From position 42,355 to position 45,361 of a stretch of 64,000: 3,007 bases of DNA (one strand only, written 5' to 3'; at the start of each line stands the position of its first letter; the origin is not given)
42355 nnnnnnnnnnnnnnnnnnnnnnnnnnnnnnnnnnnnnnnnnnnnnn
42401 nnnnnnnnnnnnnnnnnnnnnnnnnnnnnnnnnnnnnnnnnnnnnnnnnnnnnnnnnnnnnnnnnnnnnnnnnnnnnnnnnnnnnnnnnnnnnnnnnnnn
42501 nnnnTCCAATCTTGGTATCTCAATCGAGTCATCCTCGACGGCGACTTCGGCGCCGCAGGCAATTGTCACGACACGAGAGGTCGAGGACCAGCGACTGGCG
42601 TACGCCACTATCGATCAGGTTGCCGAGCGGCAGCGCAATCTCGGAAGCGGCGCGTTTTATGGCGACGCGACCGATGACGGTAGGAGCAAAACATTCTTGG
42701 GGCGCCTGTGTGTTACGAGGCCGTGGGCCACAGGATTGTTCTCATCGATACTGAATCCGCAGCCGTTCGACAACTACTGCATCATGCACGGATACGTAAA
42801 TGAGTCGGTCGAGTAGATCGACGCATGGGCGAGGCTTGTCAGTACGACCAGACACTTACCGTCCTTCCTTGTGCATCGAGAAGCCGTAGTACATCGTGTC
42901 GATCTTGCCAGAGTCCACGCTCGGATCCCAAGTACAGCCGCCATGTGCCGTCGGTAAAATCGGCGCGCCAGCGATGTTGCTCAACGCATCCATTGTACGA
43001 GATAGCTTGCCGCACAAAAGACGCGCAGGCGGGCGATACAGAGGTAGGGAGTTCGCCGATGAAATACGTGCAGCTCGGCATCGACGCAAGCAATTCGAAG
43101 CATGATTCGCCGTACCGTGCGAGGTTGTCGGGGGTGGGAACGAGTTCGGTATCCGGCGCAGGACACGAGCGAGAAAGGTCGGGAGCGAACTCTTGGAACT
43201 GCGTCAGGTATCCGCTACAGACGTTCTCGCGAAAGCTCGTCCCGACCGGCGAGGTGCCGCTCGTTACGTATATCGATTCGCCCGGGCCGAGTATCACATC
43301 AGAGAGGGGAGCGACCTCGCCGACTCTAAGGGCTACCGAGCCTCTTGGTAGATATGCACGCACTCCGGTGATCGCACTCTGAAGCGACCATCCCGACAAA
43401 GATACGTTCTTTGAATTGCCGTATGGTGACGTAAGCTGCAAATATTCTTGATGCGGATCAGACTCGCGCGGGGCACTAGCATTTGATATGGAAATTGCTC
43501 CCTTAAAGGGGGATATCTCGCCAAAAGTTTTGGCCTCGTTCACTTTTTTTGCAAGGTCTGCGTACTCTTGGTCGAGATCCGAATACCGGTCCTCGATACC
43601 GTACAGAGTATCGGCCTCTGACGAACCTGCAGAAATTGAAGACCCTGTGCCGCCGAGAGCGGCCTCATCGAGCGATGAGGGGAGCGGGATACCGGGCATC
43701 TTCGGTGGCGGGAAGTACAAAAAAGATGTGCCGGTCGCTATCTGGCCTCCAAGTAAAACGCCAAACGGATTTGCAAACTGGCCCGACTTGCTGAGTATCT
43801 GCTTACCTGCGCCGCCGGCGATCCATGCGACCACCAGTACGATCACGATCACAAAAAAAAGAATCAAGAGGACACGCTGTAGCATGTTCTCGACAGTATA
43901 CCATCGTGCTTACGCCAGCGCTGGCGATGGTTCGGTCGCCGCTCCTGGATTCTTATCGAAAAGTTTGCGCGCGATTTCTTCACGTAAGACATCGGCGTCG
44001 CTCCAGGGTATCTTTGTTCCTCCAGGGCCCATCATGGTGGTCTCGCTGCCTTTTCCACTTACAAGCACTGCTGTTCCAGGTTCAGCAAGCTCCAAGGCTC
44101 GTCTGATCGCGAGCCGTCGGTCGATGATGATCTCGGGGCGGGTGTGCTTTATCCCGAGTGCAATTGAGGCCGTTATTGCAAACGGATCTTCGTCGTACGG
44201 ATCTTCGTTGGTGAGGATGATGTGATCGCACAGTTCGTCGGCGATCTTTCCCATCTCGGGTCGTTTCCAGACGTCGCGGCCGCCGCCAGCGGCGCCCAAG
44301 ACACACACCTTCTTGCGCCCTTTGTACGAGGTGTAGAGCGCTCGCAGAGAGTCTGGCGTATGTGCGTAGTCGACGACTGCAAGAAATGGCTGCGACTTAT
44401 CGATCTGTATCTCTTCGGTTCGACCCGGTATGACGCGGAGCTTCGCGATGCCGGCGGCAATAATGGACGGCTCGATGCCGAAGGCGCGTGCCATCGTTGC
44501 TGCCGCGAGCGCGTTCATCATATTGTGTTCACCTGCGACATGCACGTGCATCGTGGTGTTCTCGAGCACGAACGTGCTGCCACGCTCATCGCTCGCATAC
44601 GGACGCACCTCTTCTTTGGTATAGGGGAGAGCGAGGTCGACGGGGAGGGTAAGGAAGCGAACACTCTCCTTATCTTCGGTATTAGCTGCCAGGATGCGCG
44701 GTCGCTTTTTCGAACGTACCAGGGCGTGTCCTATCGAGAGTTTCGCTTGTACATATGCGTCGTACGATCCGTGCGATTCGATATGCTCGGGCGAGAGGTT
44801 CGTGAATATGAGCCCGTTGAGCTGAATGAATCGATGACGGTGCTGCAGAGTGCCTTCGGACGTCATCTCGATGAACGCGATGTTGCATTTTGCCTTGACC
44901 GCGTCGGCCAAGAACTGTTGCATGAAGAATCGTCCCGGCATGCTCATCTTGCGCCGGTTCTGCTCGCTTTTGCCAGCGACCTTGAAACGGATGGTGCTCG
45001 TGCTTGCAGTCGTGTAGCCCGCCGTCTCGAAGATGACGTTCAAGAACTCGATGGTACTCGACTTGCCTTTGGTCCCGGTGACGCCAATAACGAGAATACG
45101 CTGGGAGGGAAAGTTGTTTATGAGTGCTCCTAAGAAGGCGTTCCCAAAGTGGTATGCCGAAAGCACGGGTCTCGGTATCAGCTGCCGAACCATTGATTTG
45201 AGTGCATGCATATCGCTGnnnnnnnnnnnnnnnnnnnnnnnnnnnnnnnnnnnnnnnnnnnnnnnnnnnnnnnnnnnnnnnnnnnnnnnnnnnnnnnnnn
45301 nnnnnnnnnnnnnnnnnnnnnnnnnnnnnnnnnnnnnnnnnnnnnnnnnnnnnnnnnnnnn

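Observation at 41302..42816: Secreted M15 (VanY-like) zinc peptidase fused to the family C-terminal motif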

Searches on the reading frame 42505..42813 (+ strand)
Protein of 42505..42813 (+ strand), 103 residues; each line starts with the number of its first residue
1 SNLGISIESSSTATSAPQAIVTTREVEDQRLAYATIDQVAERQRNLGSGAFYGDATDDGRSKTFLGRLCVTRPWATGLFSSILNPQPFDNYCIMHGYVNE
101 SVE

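Call 59: find_homologous_proteins(query=A6, max_evalue=0.001)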
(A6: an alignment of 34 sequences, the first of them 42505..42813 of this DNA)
Query A6 (34 sequences) (103 aa, profile of the alignment): 6 proteins with E <= 0.001 among 2166 candidates.
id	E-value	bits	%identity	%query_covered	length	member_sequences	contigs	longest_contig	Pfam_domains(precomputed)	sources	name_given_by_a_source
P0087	2.2e-23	100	41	38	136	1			-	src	-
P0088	8.3e-23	98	38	53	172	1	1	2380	-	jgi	jgi:hypothetical protein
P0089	3.5e-18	83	100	100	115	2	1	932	-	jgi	jgi:hypothetical protein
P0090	1.3e-13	68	31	41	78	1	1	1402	-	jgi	jgi:hypothetical protein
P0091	7.2e-12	63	36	32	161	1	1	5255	-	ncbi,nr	ncbi:MAG: hypothetical protein KBD06_04395, partial [Candidatus Pacebacteria bacterium]|nr:hypotheti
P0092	5.8e-4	37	40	19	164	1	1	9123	-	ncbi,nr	ncbi:MAG: hypothetical protein JO019_02600, partial [Candidatus Kaiserbacteria bacterium]|nr:hypothe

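Call 69: predict_structure(alignment_id=A7)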
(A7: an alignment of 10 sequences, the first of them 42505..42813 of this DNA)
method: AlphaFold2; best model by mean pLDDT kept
length: 103 residues; sequences in the alignment: 10
mean_pLDDT: 56.3   pTM: 0.36
mean pLDDT of the five models: 56.3, 54.7, 54.7, 54.2, 50.0
residues with pLDDT >= 90: 0; 70-90: 33; 50-70: 11; < 50: 59
segments of 3 or more residues with pLDDT < 50: 1-35, 37-57, 101-103
pLDDT, mean of each block of 10 residues (from residue 1): 36 37 45 49 42 48 75 77 82 76 43
secondary structure, 60 per line:
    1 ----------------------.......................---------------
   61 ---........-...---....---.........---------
elements in order: H23-45 H64-71 H79-82 H86-94

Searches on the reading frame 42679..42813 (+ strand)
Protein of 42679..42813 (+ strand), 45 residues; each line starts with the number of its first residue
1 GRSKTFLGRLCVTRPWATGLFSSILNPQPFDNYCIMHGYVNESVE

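Call 46: find_homologous_proteins(query=A5, max_evalue=10)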
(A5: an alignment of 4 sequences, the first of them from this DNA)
Query A5 (4 sequences): no candidate shares three 5-residue words with the query. No homologue found.

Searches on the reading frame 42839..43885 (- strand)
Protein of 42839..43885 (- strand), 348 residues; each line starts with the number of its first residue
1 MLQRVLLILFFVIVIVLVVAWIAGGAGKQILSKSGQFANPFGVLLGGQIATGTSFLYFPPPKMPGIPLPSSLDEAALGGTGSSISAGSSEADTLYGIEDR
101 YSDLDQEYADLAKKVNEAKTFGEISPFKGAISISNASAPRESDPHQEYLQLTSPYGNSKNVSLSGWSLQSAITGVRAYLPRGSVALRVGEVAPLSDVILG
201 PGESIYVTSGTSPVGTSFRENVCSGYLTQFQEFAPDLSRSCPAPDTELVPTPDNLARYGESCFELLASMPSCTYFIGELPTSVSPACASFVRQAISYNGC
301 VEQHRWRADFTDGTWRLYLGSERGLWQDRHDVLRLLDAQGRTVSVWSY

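Call 7: search_protein_families(library=pfam, proteins=[window:42839-43885:-], max_evalue=0.01)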
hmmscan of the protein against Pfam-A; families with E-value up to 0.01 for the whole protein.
window:42839-43885:- (348 aa): 1 family
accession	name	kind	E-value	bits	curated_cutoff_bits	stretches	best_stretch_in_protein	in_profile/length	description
PF00932.25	LTD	-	2.8e-06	28.1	34.3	1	130-213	7-73/109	Lamin Tail Domain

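Call 80: search_protein_families(library=pfam, proteins=[window:42839-43885:-], max_evalue=0.1)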
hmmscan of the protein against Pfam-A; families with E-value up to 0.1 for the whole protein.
window:42839-43885:- (348 aa): 1 family
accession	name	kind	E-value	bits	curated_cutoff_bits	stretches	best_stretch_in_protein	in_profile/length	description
PF00932.25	LTD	-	2.8e-06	28.1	34.3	1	130-213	7-73/109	Lamin Tail Domain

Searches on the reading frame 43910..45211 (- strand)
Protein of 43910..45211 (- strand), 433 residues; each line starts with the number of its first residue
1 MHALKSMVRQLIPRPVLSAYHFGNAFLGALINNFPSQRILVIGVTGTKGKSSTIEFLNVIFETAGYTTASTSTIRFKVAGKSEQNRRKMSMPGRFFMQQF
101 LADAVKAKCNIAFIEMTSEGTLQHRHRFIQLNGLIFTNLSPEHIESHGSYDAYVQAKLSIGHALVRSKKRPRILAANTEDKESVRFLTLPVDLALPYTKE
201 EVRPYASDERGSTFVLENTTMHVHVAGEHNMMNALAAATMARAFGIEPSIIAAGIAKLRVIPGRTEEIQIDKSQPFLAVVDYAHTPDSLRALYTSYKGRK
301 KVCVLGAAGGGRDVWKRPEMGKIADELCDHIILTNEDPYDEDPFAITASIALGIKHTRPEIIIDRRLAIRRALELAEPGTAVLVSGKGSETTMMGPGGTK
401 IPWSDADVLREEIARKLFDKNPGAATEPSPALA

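Call 7: search_protein_families(library=pfam, proteins=[window:43910-45211:-], max_evalue=0.01)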
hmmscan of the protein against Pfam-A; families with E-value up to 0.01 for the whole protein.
window:43910-45211:- (433 aa): 2 families
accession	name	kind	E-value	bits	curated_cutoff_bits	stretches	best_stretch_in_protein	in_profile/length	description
PF08245.18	Mur_ligase_M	-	9.5e-27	94.7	24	1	44-240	1-199/200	Mur ligase middle domain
PF02875.26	Mur_ligase_C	-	3.5e-24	86.5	28.4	1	263-388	1-127/127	Mur ligase, glutamate ligase domain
